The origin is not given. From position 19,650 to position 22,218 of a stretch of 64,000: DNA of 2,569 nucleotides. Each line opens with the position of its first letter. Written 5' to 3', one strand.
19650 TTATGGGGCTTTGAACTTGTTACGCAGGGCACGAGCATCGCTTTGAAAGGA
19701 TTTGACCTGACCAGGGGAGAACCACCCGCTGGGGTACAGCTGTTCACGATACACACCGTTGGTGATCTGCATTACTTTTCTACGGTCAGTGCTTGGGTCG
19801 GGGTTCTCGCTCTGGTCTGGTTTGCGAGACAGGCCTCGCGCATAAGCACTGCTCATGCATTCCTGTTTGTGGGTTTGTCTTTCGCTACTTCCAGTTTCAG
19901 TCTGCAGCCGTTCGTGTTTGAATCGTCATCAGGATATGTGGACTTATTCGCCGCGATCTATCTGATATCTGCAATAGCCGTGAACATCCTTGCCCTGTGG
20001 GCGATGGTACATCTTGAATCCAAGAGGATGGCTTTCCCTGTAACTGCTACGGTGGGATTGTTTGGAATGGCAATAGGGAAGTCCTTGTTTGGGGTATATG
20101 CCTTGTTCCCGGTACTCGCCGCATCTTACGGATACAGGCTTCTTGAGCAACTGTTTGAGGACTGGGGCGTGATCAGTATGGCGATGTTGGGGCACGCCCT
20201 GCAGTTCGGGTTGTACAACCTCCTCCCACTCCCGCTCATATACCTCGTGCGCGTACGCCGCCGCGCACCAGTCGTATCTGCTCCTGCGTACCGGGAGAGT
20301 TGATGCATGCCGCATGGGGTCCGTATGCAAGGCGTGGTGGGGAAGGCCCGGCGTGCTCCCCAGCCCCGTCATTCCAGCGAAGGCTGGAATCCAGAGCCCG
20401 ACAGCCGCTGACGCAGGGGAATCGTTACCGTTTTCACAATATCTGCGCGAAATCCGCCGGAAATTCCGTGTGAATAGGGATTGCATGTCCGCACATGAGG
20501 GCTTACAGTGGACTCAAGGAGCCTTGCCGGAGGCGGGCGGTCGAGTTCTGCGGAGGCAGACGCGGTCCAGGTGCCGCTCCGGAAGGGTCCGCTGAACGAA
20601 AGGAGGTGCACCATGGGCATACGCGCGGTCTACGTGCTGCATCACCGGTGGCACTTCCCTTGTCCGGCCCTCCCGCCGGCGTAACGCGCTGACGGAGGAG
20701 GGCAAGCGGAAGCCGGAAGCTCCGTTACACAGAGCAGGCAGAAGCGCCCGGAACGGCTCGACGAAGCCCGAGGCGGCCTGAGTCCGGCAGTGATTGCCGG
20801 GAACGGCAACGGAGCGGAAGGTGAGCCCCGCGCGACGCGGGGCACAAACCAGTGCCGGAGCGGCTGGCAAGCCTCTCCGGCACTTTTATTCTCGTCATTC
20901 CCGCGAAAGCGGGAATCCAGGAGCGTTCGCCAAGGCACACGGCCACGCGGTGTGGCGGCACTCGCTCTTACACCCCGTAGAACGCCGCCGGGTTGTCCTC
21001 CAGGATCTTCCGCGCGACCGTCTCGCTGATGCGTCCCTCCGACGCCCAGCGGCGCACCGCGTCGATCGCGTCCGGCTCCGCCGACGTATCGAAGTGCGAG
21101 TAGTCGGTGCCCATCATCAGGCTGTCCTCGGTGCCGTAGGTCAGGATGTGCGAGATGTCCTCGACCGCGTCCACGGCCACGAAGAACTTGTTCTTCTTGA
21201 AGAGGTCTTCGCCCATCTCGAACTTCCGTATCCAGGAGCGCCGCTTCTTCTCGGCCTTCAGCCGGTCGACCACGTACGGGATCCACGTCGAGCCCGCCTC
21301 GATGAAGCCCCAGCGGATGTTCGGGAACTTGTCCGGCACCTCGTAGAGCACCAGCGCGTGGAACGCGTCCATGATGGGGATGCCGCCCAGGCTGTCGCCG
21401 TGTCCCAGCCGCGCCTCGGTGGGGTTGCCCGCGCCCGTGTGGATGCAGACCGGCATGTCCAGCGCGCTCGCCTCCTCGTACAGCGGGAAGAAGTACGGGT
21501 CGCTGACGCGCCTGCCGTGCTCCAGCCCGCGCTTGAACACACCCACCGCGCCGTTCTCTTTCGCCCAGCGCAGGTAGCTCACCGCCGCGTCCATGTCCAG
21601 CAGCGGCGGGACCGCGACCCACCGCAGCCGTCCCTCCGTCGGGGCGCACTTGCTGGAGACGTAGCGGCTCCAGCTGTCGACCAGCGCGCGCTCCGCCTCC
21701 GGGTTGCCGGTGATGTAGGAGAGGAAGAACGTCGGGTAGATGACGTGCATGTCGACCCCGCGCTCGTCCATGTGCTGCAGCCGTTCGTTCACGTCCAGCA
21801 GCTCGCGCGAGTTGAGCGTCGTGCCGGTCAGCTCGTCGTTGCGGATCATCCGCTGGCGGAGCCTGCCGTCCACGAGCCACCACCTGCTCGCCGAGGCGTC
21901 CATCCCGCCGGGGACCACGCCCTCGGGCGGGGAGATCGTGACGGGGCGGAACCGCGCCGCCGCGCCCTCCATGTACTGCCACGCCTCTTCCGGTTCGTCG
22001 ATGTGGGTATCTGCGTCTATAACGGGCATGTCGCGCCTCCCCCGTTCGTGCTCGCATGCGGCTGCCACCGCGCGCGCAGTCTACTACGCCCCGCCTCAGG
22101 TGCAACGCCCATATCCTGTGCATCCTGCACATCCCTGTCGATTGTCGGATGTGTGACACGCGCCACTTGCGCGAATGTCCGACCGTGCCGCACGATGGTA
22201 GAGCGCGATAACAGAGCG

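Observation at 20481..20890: Self-contained promoter / SD / 23-codon ORF / structured RNA / terminator unit in a convergent intergenic gap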

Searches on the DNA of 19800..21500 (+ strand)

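Call 2: search_rna_families(source=window, start=19800, end=21500, threshold=evalue, max_evalue=10, show_alignments=3)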
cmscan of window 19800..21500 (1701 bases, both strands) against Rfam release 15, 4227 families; matches with E-value up to 10: 5.
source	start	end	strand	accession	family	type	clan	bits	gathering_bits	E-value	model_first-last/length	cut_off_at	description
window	21021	21087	+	RF01668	P10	Gene; sRNA;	-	21.4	37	0.025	1-72/72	no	Pseudomonas sRNA P10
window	20774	20887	+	RF02865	ncS01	Gene; sRNA;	-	16.5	58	6.9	1-110/110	no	Burkholderia sRNA 1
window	20668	20715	-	RF02224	sX5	Gene; sRNA;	-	16.3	50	2.1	1-49/49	no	Xanthomonadaceae sRNA sX5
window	20806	20886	+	RF02869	ncS025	Gene; sRNA;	-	15.9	46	8.8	1-85/85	no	Burkholderia sRNA 25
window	20813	20842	-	RF02401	ClpQY_promoter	Cis-reg;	-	14.8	42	3.3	1-32/57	no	ClpQY promoter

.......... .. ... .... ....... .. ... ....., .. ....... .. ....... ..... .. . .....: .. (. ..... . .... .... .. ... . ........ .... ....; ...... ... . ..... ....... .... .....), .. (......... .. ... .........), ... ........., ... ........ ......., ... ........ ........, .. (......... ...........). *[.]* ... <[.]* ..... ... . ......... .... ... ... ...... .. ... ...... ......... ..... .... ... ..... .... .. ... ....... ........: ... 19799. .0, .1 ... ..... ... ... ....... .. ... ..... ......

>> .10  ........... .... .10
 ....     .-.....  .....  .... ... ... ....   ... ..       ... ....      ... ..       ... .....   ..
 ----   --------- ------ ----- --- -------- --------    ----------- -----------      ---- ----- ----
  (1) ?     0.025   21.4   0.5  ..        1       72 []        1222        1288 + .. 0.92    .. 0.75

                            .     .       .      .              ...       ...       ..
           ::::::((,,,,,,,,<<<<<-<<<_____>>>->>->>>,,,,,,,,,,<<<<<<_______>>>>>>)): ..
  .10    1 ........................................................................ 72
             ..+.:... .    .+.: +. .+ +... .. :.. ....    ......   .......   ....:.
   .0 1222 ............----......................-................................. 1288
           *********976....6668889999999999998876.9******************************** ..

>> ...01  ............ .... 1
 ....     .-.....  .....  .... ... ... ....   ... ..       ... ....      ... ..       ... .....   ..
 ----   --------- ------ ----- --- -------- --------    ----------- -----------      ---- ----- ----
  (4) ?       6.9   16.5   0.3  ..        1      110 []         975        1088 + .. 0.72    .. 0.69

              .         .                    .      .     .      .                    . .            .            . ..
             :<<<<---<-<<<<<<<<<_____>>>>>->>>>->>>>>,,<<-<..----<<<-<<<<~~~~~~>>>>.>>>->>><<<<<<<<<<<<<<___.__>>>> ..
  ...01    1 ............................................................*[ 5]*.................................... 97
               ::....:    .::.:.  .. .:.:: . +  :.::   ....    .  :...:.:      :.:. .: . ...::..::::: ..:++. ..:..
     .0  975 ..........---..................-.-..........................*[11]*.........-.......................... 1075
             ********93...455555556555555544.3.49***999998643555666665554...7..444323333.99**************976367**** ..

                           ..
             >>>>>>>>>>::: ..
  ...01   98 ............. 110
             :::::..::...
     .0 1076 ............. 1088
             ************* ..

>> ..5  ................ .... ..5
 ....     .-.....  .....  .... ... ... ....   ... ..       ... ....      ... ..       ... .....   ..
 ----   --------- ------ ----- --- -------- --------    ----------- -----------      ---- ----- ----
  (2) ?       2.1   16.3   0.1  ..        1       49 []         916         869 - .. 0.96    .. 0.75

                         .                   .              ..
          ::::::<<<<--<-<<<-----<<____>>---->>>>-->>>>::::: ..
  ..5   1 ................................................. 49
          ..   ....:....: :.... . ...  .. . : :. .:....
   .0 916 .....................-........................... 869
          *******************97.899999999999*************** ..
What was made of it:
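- On Any Rfam 15 family (including RNase P, tmRNA, SRP, 6S, riboswitches, Chloroflexi motifs): In the window region the only hits at E<=10 are far below gathering and look like chance (best inside the unit: ncS01, 16.5 bits against 58) (call 2).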

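Call 67: search_dna_similar(query=window:20476-20890:+, collection=phages, mode=distant, max_evalue=0.01, max_rows=5)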
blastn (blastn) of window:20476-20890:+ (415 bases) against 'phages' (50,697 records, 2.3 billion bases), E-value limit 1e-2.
No match.

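Call 68: search_dna_similar(query=window:20476-20890:+, collection=plasmids, mode=distant, max_evalue=0.01, max_rows=5)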
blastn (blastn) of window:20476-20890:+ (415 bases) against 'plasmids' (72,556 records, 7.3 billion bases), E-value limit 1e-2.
No match.

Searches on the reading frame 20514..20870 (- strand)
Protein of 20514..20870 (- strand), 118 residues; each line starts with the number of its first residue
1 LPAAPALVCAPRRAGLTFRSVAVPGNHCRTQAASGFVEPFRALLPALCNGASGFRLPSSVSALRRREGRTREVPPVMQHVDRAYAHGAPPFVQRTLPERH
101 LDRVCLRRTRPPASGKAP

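Call 10: search_protein_families(library=pfam, proteins=[window:20514-20870:-], max_evalue=0.01)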
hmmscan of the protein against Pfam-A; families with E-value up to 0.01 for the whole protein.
window:20514-20870:- (118 aa): 0 families

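Call 29: find_homologous_proteins(query=window:20514-20870:-, max_evalue=0.001)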
Query window:20514-20870:- (118 aa): 4 proteins with E <= 0.001 among 93 candidates.
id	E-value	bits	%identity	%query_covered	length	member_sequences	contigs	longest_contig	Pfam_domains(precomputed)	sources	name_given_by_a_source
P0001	2.1e-57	210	91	92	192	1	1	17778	-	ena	-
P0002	4.8e-22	96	88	48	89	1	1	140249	-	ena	-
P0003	2.5e-16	78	79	44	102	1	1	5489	-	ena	-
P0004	4.6e-13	67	69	46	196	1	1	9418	-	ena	-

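Call 30: find_encoding_contigs(protein=P0004, flank=4000, max_places=3)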
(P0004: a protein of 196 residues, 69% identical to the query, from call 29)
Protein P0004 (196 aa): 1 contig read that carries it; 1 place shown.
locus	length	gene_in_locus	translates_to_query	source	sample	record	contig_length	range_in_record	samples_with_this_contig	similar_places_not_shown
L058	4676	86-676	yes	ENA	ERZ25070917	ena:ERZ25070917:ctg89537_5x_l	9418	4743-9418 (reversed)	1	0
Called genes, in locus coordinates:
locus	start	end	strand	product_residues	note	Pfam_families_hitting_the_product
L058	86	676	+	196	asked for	-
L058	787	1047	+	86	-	-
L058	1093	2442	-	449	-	PF05496:RuvB_N, PF13173:AAA_14 (faint), PF13191:AAA_16 (faint), PF00004:AAA, PF07728:AAA_5 (weak), PF16193:AAA_assoc_2, PF12002:MgsA_C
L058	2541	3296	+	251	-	PF02597:ThiS, PF02391:MoaE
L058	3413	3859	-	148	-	PF04343:DUF488, PF22751:DUF488-N3a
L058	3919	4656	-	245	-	PF00106:adh_short, PF08659:KR (weak), PF13561:adh_short_C2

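Call 31: find_encoding_contigs(protein=P0003, flank=4000, max_places=3)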
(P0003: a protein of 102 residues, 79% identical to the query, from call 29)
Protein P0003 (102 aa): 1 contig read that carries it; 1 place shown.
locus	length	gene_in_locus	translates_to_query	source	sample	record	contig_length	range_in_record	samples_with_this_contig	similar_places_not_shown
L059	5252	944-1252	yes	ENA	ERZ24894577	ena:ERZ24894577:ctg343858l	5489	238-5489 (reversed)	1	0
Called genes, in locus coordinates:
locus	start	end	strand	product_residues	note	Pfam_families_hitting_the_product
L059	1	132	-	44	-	?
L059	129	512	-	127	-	-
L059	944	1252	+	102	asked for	-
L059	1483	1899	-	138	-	PF12002:MgsA_C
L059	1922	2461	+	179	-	-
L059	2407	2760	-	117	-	PF05496:RuvB_N, PF13191:AAA_16 (weak), PF13401:AAA_22 (faint), PF07728:AAA_5 (faint), PF00004:AAA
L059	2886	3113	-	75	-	PF19671:DUF6174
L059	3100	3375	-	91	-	PF19671:DUF6174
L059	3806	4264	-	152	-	-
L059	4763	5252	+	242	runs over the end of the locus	?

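Call 32: find_encoding_contigs(protein=P0001, flank=4000, max_places=3)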
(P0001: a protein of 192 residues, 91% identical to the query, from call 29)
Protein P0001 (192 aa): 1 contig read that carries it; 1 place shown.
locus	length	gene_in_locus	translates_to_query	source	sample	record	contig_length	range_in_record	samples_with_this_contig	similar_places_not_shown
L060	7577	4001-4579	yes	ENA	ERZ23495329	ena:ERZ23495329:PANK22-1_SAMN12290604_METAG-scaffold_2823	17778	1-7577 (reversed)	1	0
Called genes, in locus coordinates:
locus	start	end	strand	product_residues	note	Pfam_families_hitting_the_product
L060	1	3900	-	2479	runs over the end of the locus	PF01841:Transglut_core, PF02985:HEAT (faint), PF03130:HEAT_PBS (faint), PF13513:HEAT_EZ (faint), PF13646:HEAT_2, PF01841:Transglut_core, PF16640:Big_3_5 (weak), PF13559:DUF4129 (weak), +3 more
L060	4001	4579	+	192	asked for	-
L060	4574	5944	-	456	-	PF05496:RuvB_N, PF13191:AAA_16 (faint), PF13401:AAA_22 (faint), PF00004:AAA, PF07728:AAA_5 (weak), PF13173:AAA_14 (weak), PF16193:AAA_assoc_2, PF12002:MgsA_C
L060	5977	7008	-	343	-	PF19671:DUF6174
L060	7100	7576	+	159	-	?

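Call 33: find_encoding_contigs(protein=P0002, flank=4000, max_places=3)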
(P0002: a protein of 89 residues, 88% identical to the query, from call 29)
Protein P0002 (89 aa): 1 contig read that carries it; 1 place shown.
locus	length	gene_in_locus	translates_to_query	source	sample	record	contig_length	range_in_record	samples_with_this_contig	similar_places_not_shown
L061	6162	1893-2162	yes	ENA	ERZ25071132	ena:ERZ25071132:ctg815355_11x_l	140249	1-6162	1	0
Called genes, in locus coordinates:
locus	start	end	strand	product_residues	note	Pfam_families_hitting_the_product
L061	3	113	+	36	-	?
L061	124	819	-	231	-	PF14103:DUF4276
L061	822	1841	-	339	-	PF02463:SMC_N, PF11398:DUF2813 (faint), PF13175:AAA_15 (weak), PF13304:AAA_21, PF13175:AAA_15 (weak)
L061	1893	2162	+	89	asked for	-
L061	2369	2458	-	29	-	-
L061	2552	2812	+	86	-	PF18929:DUF5678 (weak)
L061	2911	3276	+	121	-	-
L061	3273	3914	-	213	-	PF16193:AAA_assoc_2, PF12002:MgsA_C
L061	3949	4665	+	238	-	-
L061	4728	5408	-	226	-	-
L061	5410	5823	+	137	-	-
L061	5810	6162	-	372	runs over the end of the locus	PF19671:DUF6174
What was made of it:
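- Tried and rejected: I used it only as bait to retrieve contigs where gene callers had called it (calls 29-33).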

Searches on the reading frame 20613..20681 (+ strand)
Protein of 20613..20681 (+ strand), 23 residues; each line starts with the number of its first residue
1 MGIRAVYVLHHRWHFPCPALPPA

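Call 53: search_protein_families(library=ncbifam, proteins=[window:20613-20681:+], max_evalue=10)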
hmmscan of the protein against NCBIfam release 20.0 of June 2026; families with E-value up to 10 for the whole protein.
seq(23 aa): 0 families

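Call 54: search_protein_families(library=pfam, proteins=[window:20613-20681:+], max_evalue=10)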
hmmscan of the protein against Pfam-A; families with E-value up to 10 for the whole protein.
seq(23 aa): 0 families
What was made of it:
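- No Pfam or NCBIfam match for the peptide (calls 53, 54).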

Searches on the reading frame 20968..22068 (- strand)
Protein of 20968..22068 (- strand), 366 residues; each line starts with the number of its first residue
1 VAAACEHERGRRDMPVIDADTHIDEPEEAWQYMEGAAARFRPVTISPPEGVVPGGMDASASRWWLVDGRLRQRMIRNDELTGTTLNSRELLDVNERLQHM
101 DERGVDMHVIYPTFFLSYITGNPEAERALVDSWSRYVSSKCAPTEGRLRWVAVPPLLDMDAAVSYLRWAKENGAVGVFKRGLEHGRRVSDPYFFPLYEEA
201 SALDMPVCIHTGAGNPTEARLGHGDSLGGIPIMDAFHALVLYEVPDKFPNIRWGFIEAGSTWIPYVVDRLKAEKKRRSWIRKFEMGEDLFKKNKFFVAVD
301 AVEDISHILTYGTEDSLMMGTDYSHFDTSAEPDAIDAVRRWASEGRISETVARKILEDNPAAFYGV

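Call 10: search_protein_families(library=pfam, proteins=[window:20968-22068:-], max_evalue=0.01)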
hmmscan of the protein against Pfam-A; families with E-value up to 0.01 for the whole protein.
window:20968-22068:- (366 aa): 1 family
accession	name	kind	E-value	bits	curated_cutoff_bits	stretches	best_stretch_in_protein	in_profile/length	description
PF04909.20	Amidohydro_2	-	3.7e-25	89.7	26.4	1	17-365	1-288/289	Amidohydrolase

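Call 11: find_related_loci(query=window:20968-22068:-, collection=genome_contigs, flank=4000)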
Query window:20968-22068:- (366 aa) in genome_contigs; peptide patterns used: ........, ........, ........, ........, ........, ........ (x = any residue, [..] = any of these).
198 stretches matched a pattern; 59 encode a relative of the query (tblastn E <= 1e-3); 55 distinct loci.
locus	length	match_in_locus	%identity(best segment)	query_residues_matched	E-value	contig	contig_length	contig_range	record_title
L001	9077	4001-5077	98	8-366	0e+0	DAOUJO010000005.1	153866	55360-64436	MAG TPA_asm: Dehalococcoidia bacterium isolate S34_268 k113_1241200, whole genome shotgun sequence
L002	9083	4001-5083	98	6-366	0e+0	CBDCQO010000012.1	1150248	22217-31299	MAG: Dehalococcoidia bacterium isolate 69a24162-ed58-4481-bed2-2caa30729e5d genome assembly, contig: contig_12, whole ge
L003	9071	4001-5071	97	10-366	0e+0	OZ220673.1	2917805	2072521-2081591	MAG: Dehalococcoidia bacterium isolate 74ad39ee-730f-4e91-a86b-9a5c45ef094d genome assembly, chromosome: 1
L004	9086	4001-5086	93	5-366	0e+0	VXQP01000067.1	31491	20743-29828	MAG: Chloroflexi bacterium isolate SB0664_bin_11 NODE_979_length_31491_cov_21.434565, whole genome shotgun sequence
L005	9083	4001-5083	94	6-366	0e+0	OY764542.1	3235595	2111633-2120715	MAG: Dehalococcoidia bacterium isolate 6a5b5718-e0ca-4583-9154-875545b380e3 genome assembly, chromosome: 1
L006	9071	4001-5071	95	10-366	0e+0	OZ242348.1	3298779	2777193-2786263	MAG: Dehalococcoidia bacterium isolate 357cf40b-4ce6-42dd-ae1b-d69ff5967523 genome assembly, chromosome: 1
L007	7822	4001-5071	95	10-366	0e+0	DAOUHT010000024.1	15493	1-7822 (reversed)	MAG TPA_asm: Dehalococcoidia bacterium isolate S18_111 14049, whole genome shotgun sequence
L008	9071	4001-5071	94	10-366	0e+0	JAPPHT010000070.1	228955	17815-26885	MAG: Chloroflexota bacterium isolate RHO1_bin_8 NODE_75_length_228955_cov_21.313526, whole genome shotgun sequence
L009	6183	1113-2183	94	10-366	0e+0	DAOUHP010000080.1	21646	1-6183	MAG TPA_asm: Dehalococcoidia bacterium isolate S16_96 k189_240160, whole genome shotgun sequence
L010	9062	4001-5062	95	13-366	0e+0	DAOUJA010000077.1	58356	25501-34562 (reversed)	MAG TPA_asm: Dehalococcoidia bacterium isolate S32_235 k113_2199712, whole genome shotgun sequence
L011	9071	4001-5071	94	10-366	0e+0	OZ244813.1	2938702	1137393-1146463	MAG: Dehalococcoidia bacterium isolate c597d9ae-e839-4a6c-83f3-3d6bda73bc97 genome assembly, chromosome: 1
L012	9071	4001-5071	93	10-366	0e+0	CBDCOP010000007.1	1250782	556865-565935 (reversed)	MAG: Dehalococcoidia bacterium isolate 0cbdef8c-498a-4e31-a88f-bb18f8401b77 genome assembly, contig: contig_7, whole gen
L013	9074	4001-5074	88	9-366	0e+0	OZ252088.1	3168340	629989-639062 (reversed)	MAG: Dehalococcoidia bacterium isolate 7426c3d5-a751-4d37-bde8-e0e91f06c8c3 genome assembly, chromosome: 1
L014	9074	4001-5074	88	9-366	0e+0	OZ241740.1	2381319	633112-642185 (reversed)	MAG: Dehalococcoidia bacterium isolate 2a701ac0-cd12-4bd3-a765-5d076d8969a5 genome assembly, chromosome: 1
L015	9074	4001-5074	87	9-366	0e+0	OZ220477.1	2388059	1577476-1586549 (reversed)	MAG: Dehalococcoidia bacterium isolate 4182ea2c-2fba-40db-a838-49949f89881d genome assembly, chromosome: 1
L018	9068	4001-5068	86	11-366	0e+0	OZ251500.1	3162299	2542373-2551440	MAG: Dehalococcoidia bacterium isolate 04e6ab6d-c5ba-4423-8fa6-d9e5227a47fe genome assembly, chromosome: 1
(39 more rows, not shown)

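Call 23: search_protein_families(library=pfam, proteins=[L003:5013-5975:-, L015:5770-6876:-, L015:5096-5815:-, L018:5068-6120:-, L003:6929-8293:-, L018:6704-8218:-], max_evalue=0.01)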
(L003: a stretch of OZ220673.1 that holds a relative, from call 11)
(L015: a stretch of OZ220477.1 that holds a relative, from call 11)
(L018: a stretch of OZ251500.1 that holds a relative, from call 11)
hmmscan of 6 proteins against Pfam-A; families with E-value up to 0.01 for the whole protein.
L003:5013-5975:- (320 aa): 0 families

L015:5770-6876:- (368 aa): 6 families
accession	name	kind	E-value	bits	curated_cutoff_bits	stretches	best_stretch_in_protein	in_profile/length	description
PF13304.12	AAA_21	-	2.9e-31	110.1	27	1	26-315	1-304/304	AAA domain, putative AbiEii toxin, Type IV TA system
PF13175.12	AAA_15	-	1.7e-13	51.4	32.1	2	5-85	4-83/374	AAA ATPase domain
PF02463.25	SMC_N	-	3.6e-12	46.6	40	1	4-311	2-199/220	RecF/RecN/SMC N terminal domain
PF11398.14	DUF2813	-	1.5e-06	28.3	21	0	4-49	3-47/372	Protein of unknown function (DUF2813)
PF13476.12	AAA_23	-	8.9e-06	26.9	27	1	7-95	2-87/201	AAA domain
PF00005.33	ABC_tran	-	7.1e-05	23.9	25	0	28-56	15-43/137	ABC transporter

L015:5096-5815:- (239 aa): 1 family
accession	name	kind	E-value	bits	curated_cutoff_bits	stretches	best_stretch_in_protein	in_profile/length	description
PF14103.11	DUF4276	-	4.3e-44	151.5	30.2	1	23-237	1-192/192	Domain of unknown function (DUF4276)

L018:5068-6120:- (350 aa): 0 families

L003:6929-8293:- (454 aa): 19 families
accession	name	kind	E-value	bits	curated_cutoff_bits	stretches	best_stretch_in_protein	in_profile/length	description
PF12002.13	MgsA_C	-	1.6e-73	246.5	27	1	281-446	2-167/167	MgsA AAA+ ATPase C terminal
PF16193.11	AAA_assoc_2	-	6.2e-26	90.9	34.3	1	199-279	2-81/81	AAA C-terminal domain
PF00004.35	AAA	-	4.1e-16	60.1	21.2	1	64-170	1-124/131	ATPase family associated with various cellular activities (AAA)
PF05496.18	RuvB_N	-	9e-13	48.7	27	1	31-149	1-115/159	Holliday junction DNA helicase RuvB P-loop domain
PF13191.12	AAA_16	-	8.2e-08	33.4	32.6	1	55-88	18-52/167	AAA ATPase domain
PF07728.20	AAA_5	-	4.2e-07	30.5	22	1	64-151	2-99/139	AAA domain (dynein-related subfamily)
PF13173.12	AAA_14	-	2.2e-06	28.2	27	1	64-182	5-128/129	AAA domain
PF13401.12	AAA_22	-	3.9e-05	24.4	27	1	63-116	7-64/130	AAA domain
PF01078.27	Mg_chelatase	-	6.3e-05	22.9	20.3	0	63-97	24-62/207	Magnesium chelatase, subunit ChlI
PF00158.32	Sigma54_activat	-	0.00015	22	20.2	0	119-164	94-140/168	Sigma-54 interaction domain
PF13604.12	AAA_30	-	0.00044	20.5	27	1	63-158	20-130/191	AAA domain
PF25199.1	nSTAND_NTPase5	-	0.00084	19.6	34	1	56-153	36-132/145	Novel STAND NTPase 5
PF07931.18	CPT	-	0.0027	18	22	0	65-183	5-121/172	Chloramphenicol phosphotransferase-like protein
PF07726.17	AAA_3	-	0.003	17.9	27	0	65-159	3-104/131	ATPase family associated with various cellular activities (AAA)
PF05729.18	NACHT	-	0.0038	17.5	26.7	0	64-83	3-22/167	NACHT domain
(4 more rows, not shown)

L018:6704-8218:- (504 aa): 16 families
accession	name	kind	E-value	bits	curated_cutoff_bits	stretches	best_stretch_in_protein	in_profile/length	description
PF12002.13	MgsA_C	-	3.5e-71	238.9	27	1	317-481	2-166/167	MgsA AAA+ ATPase C terminal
PF16193.11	AAA_assoc_2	-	1.1e-26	93.4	34.3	1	236-315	3-81/81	AAA C-terminal domain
PF00004.35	AAA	-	2.5e-15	57.5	21.2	1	100-207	1-125/131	ATPase family associated with various cellular activities (AAA)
PF05496.18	RuvB_N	-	2.9e-13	50.3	27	1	67-186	1-116/159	Holliday junction DNA helicase RuvB P-loop domain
PF13191.12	AAA_16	-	2.9e-06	28.3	32.6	1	86-124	13-51/167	AAA ATPase domain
PF13173.12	AAA_14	-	3.9e-05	24.1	27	1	99-218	4-128/129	AAA domain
PF07728.20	AAA_5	-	4.7e-05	23.8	22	1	100-190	2-102/139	AAA domain (dynein-related subfamily)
PF13401.12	AAA_22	-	6.3e-05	23.7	27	1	97-144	5-56/130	AAA domain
PF13604.12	AAA_30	-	6.3e-05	23.2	27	1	100-194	21-130/191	AAA domain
PF06414.18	Zeta_toxin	-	0.00057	19.8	22.3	1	92-154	11-70/199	Zeta toxin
PF01078.27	Mg_chelatase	-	0.00073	19.4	20.3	0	99-118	24-43/207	Magnesium chelatase, subunit ChlI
PF20720.3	nSTAND3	-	0.00078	19.6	27.2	1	100-186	20-107/155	Novel STAND NTPase 3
PF25199.1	nSTAND_NTPase5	-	0.0012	19.1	34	1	88-188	29-131/145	Novel STAND NTPase 5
PF13671.12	AAA_33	-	0.0022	18.7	27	0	101-140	3-42/143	AAA domain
PF00158.32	Sigma54_activat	-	0.0056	16.8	20.2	0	155-200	94-140/168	Sigma-54 interaction domain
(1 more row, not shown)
